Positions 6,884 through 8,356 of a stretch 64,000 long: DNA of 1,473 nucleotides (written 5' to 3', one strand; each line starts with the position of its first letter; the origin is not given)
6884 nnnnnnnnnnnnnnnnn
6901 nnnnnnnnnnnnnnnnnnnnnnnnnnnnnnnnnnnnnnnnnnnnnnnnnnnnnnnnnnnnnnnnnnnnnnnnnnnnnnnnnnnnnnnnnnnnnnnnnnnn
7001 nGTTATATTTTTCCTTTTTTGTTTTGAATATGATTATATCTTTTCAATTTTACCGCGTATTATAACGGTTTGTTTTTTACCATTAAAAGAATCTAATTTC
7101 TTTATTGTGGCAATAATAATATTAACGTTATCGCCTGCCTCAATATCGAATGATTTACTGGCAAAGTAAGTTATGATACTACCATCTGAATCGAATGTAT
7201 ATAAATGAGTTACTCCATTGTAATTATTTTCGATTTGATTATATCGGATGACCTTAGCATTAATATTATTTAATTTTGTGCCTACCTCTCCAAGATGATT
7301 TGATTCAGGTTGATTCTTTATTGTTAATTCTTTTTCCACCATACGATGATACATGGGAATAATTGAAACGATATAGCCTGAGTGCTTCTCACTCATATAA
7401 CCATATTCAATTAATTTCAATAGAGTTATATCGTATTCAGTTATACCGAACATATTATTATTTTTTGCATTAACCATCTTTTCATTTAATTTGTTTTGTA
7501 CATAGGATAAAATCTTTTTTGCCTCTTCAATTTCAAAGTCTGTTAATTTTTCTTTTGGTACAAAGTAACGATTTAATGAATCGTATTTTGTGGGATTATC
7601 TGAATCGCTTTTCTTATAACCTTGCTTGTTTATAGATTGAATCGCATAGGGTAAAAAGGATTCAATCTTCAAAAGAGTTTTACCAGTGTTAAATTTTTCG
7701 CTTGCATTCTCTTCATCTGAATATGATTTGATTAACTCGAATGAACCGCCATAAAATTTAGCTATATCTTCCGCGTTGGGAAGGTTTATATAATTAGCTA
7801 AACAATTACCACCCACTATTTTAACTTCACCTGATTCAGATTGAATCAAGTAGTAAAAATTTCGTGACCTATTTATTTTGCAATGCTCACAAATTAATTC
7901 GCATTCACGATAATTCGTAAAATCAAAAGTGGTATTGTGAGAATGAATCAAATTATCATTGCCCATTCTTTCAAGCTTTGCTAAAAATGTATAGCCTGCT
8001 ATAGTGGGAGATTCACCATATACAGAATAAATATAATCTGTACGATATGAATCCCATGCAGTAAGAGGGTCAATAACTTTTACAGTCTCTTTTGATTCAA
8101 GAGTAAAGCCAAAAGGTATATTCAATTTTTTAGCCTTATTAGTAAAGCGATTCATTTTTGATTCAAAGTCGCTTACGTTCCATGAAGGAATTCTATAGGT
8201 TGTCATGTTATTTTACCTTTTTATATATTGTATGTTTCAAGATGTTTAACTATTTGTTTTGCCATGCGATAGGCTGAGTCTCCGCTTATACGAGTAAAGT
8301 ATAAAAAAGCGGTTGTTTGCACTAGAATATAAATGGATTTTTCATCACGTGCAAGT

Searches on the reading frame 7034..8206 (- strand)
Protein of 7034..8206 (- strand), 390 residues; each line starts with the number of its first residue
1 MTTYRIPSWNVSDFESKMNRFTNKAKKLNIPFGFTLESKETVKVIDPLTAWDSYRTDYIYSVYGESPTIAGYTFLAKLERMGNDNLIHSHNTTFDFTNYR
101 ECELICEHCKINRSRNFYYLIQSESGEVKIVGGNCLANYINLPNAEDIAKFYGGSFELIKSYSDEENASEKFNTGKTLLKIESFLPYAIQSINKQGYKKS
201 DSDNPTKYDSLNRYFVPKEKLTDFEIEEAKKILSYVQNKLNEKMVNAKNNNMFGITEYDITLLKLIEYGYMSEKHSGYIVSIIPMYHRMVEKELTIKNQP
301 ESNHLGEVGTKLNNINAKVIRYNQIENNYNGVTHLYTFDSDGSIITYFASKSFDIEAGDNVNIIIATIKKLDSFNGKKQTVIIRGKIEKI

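Call 10: search_protein_families(library=pfam, proteins=[window:7034-8206:-], max_evalue=0.01)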
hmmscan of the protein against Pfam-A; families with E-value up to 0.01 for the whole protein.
window:7034-8206:- (390 aa): 0 families

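Call 17: search_protein_families(library=phrogs, proteins=[window:7034-8206:-], max_evalue=0.001)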
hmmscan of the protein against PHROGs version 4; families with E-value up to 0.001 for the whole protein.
window:7034-8206:- (390 aa): 4 families
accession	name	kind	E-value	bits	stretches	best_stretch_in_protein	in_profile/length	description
phrog_2319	-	unknown function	4.2e-56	191.9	1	1-389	3-398/399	-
phrog_4095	-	unknown function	2e-06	28.6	1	302-390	133-228/234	-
phrog_3628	-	unknown function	5.9e-06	26.7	1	248-386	132-254/257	-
phrog_30451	-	unknown function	0.00069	20.2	0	290-389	176-281/287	-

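Call 18: search_dna_similar(query=window:7034-8206:-, collection=phages, mode=protein, max_rows=30)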
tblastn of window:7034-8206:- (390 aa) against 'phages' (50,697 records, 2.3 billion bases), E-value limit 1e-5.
Records with a match: 150; places in all: 150; records where one place covers at least 80% of the query: 133.
Best place of each record, by identity: <60% 150.
By first word of the organism name: Vibrio 113; Aeromonas 11; Cronobacter 4; Erwinia 4; Escherichia 3; Salmonella 3; Ruegeria 2; Enterobacter 2; Gordonia 2; Salicola 1; and 5 more.
By host as written in the record: - 82; Aeromonas salmonicida 7; Vibrio parahaemolyticus 5; Vibrio sp. 4; Aeromonas hydrophila 3; Vibrio crassostreae 3; Ruegeria pomeroyi DSS-3 3; Vibrio alginolyticus V1 2; and 28 more.
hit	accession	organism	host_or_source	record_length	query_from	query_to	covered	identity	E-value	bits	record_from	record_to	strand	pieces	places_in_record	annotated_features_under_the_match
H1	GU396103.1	Aeromonas phage PX29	Aeromonas salmonicida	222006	14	388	96%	29.0%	5e-27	119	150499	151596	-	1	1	conserved hypothetical protein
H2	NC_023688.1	Aeromonas phage PX29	Aeromonas salmonicida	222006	14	388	96%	29.0%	5e-27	119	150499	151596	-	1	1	hypothetical protein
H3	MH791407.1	Aeromonas phage AsFcp_4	Aeromonas salmonicida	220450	14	388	96%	28.8%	7e-27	118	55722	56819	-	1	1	hypothetical protein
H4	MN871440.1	Aeromonas phage AsFcp_1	Aeromonas salmonicida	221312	14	388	96%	28.8%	7e-27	118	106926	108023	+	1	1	record has no annotation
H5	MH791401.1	Aeromonas phage AsFcp_2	Aeromonas salmonicida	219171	14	388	96%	28.5%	5e-26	115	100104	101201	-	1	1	hypothetical protein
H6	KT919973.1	Vibrio phage phi-ST2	Vibrio alginolyticus V1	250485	3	384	98%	27.9%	3e-19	96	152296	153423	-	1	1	hypothetical protein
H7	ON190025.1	Vibrio phage PVA23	Vibrio sp.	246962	3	384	98%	27.9%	1e-19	97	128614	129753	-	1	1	hypothetical protein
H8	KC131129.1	Vibrio phage VH7D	Vibrio harveyi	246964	3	384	98%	27.9%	1e-19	97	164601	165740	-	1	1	none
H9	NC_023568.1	Vibrio phage VH7D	Vibrio harveyi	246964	3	384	98%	27.9%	1e-19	97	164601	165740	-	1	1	none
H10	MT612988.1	Vibrio phage vB_ValM_R10Z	Vibrio alginolyticus NBRC 15630 = ATCC ...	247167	3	384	98%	27.9%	1e-19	97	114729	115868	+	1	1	hypothetical protein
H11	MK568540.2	Vibrio phage Va3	Vibrio alginolyticus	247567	3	384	98%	27.9%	1e-19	97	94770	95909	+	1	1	hypothetical protein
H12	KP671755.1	Vibrio phage ValKK3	Vibrio alginolyticus ATCC 17749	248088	3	384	98%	27.9%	1e-19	97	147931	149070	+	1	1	hypothetical protein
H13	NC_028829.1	Vibrio phage ValKK3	Vibrio alginolyticus ATCC 17749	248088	3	384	98%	27.9%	1e-19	97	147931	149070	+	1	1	hypothetical protein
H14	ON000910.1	Vibrio phage XZ1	Vibrio alginolyticus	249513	3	384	98%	27.9%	1e-19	97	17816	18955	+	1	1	hypothetical protein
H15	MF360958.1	Salicola phage SCTP-2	Salicola sp. PV4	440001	1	390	100%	27.3%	2e-31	132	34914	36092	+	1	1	41: hypothetical protein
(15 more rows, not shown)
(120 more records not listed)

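Call 20: find_related_loci(query=window:7034-8206:-, collection=viral_contigs, flank=10000)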
Query window:7034-8206:- (390 aa) in viral_contigs; peptide patterns used: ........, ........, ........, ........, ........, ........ (x = any residue, [..] = any of these).
5 stretches matched a pattern, but none encodes a relative of the query by tblastn (E <= 1e-3).

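Call 22: find_encoding_contigs(protein=window:7034-8206:-, flank=10000, max_places=10)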
Protein window:7034-8206:- (390 aa): 5 contigs read that carry it; 1 place shown.
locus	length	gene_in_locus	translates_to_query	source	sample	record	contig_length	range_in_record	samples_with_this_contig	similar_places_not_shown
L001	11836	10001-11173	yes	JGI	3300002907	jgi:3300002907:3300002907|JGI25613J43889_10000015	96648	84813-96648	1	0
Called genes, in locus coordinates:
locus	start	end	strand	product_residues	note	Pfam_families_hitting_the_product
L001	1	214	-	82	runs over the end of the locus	-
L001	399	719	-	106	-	PF21831:DUF6891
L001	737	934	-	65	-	-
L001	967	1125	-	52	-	-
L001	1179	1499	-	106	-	-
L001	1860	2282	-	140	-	PF02661:Fic (weak)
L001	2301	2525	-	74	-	-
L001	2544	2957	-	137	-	-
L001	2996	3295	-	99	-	-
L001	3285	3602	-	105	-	-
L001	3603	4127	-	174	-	-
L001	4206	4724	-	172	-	PF10263:SprT-like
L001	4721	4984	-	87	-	-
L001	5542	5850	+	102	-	-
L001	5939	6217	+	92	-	-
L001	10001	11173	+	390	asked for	-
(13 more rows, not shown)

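Call 30: find_homologous_proteins(query=window:7034-8206:-, max_evalue=1e-10)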
Query window:7034-8206:- (390 aa): 14 proteins with E <= 1e-10 among 5708 candidates.
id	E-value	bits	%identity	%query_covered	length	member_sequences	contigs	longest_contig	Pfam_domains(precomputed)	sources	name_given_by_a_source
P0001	2.2e-256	868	100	100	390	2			-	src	-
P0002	1.9e-119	417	55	99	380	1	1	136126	-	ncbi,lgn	-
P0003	9.7e-93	329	47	99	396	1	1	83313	-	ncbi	-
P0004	2.2e-91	325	47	100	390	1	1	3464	-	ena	-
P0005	1.0e-86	310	48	99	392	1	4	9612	-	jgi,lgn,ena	-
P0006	7.0e-86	307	45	99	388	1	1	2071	-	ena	-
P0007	1.2e-85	306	43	99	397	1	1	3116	-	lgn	-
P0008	2.7e-84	302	43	100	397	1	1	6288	-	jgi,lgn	jgi:hypothetical protein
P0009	6.8e-84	300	44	99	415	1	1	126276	-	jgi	jgi:hypothetical protein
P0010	6.1e-82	294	45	96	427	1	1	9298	-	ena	-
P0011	3.1e-78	282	41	99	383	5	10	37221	-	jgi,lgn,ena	-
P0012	2.5e-77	279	43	99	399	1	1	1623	-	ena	-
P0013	9.9e-75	270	41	100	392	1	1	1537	-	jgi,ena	-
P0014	2.9e-15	75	26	99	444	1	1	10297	-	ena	-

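Call 31: find_encoding_contigs(protein=P0002, flank=10000, max_places=3)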
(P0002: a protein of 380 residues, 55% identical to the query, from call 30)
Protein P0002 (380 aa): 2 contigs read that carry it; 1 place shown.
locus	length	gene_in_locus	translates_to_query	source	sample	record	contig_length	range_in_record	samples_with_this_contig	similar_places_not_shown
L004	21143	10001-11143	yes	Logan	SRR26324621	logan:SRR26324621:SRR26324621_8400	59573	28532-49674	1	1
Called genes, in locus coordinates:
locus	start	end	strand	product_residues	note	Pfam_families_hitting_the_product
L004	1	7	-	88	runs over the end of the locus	-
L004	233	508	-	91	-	-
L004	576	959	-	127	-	-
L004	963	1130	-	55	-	-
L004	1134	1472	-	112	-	-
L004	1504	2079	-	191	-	-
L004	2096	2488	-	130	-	-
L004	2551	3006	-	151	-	-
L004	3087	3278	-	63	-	-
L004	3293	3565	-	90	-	-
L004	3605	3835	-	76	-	-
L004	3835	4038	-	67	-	-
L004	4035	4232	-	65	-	-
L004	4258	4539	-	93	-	-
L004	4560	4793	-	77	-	-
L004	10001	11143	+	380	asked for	-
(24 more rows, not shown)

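Call 32: find_encoding_contigs(protein=P0003, flank=10000, max_places=3)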
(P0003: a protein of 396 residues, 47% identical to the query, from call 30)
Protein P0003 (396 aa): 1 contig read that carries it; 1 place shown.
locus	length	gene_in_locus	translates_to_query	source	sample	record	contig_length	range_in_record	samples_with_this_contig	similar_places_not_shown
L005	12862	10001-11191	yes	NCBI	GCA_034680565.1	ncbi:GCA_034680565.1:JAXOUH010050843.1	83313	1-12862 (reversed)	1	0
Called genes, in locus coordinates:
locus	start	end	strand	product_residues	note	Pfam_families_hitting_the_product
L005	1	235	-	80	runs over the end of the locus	-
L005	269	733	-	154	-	-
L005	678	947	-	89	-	-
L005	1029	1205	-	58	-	-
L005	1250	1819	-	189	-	-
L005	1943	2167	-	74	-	-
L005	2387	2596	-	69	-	-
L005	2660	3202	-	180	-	-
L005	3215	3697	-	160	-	-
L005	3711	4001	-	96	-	-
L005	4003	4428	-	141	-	-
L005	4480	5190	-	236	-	PF10263:SprT-like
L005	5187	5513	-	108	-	-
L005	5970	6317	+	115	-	-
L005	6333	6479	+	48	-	-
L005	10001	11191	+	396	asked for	-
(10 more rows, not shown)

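Call 33: find_encoding_contigs(protein=P0009, flank=10000, max_places=3)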
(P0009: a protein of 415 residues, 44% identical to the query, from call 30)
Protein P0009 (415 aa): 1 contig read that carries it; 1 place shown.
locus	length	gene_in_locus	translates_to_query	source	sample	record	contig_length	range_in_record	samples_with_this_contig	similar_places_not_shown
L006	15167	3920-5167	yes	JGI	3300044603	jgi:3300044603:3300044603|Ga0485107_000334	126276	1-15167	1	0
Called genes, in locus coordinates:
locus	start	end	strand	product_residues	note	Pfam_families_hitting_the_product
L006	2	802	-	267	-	?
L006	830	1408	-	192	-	-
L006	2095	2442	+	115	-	-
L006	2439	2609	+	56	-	-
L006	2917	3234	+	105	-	-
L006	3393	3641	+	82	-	-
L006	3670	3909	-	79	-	-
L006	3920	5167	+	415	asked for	-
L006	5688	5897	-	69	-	-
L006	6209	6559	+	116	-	-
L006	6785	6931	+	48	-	-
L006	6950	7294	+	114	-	-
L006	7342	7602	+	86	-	-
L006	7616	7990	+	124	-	PF14354:Lar_restr_allev (weak)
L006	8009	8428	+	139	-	PF19663:DUF6166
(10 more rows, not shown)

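Call 43: find_encoding_contigs(protein=P0011, flank=6000, max_places=6)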
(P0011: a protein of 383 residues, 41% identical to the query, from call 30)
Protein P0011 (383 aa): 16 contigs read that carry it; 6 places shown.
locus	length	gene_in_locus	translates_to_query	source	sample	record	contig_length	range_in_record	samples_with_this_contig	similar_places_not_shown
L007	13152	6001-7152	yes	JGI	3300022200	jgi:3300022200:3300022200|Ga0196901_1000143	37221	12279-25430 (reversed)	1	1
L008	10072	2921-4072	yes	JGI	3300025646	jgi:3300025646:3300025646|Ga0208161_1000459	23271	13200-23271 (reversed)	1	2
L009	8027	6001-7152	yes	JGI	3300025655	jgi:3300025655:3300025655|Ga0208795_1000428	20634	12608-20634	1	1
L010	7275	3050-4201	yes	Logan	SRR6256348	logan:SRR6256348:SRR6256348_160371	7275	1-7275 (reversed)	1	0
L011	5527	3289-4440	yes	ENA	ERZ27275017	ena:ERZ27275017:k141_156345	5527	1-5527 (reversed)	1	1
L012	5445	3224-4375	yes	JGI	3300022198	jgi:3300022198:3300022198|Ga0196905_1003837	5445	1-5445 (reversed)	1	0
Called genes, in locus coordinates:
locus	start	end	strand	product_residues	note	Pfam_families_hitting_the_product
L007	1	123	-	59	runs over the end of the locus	-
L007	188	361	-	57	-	-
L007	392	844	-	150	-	-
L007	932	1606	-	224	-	-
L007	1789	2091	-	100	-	-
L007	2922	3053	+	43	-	-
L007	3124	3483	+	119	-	-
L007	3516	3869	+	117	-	-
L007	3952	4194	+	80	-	-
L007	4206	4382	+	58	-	-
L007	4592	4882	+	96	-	-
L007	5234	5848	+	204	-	-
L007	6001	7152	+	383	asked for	-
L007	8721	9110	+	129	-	-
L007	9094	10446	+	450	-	PF27199:YonV_C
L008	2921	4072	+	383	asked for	-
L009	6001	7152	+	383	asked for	-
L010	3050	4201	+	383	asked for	-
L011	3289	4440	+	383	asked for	-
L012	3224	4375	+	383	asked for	-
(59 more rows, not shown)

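Call 44: find_encoding_contigs(protein=P0005, flank=6000, max_places=4)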
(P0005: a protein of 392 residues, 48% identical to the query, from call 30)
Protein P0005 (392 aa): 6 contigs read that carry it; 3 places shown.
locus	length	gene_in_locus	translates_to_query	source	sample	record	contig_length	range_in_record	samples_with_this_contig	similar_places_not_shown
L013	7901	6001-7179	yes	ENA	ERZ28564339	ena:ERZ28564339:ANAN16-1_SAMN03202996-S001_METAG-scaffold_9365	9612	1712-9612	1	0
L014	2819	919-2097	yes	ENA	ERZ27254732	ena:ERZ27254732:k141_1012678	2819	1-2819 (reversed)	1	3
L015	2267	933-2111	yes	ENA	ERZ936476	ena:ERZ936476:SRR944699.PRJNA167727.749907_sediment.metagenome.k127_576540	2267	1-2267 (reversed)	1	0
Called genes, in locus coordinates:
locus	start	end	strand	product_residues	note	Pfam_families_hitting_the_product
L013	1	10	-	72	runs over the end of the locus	-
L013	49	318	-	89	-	-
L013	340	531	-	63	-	-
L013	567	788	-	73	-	-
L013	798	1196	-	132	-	-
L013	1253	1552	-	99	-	-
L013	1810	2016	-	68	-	-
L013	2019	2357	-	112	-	-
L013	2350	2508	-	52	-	-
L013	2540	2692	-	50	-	-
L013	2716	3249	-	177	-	PF13151:DUF3990 (weak), PF18760:ART-PolyVal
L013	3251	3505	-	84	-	-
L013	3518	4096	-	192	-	-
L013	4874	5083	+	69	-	-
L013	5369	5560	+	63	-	-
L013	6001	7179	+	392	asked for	-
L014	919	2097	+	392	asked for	-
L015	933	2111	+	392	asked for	-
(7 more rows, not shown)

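Call 45: find_encoding_contigs(protein=P0010, flank=6000, max_places=3)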
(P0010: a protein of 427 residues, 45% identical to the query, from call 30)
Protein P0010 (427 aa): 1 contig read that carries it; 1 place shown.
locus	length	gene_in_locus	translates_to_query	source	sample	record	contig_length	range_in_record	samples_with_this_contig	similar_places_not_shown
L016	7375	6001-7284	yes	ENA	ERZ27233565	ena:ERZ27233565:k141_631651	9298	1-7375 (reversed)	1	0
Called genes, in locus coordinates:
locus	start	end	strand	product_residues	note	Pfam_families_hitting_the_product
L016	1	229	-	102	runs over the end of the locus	-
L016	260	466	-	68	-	-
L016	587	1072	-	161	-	-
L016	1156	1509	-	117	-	-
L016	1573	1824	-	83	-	-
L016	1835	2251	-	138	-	-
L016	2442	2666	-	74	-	-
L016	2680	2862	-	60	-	-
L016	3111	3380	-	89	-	-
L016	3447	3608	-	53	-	-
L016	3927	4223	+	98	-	-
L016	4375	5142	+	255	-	-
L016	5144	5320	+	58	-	-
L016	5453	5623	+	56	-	-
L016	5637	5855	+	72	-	-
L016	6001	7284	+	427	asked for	-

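Call 81: search_protein_families(library=ncbifam, proteins=[window:7034-8206:-], max_evalue=0.01)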
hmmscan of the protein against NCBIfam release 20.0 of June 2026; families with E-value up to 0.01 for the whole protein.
window:7034-8206:- (390 aa): 0 families

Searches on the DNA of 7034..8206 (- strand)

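Call 39: search_rna_families(sources=[L004, L005, L006], threshold=evalue, max_evalue=1)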
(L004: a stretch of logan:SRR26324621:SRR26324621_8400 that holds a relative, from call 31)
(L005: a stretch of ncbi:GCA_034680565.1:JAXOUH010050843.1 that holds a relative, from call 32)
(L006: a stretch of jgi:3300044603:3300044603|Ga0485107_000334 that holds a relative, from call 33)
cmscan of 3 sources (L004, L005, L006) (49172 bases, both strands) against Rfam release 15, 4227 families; matches with E-value up to 1: 6.
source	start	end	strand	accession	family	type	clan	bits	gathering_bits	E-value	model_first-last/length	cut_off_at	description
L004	18765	18837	+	RF00005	tRNA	Gene; tRNA;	CL00001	65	29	5.6e-12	1-71/71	no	tRNA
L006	14170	14243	+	RF00005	tRNA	Gene; tRNA;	CL00001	59.9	29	1.4e-10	1-71/71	no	tRNA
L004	18852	18924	+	RF00005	tRNA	Gene; tRNA;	CL00001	55.9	29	1.8e-09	1-71/71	no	tRNA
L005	8311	8392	+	RF03958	mir-959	Gene; miRNA;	-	27.2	85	0.59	1-91/91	no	mir-959 microRNA precursor family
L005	6276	6354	-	RF00345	snoR1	Gene; snRNA; snoRNA; CD-box;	CL00066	24.4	49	0.73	1-93/93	no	Small nucleolar RNA snoR1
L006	9480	9525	+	RF03092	Ocean-VII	Gene; sRNA;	-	20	53.5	0.18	1-41/41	no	Ocean-VII RNA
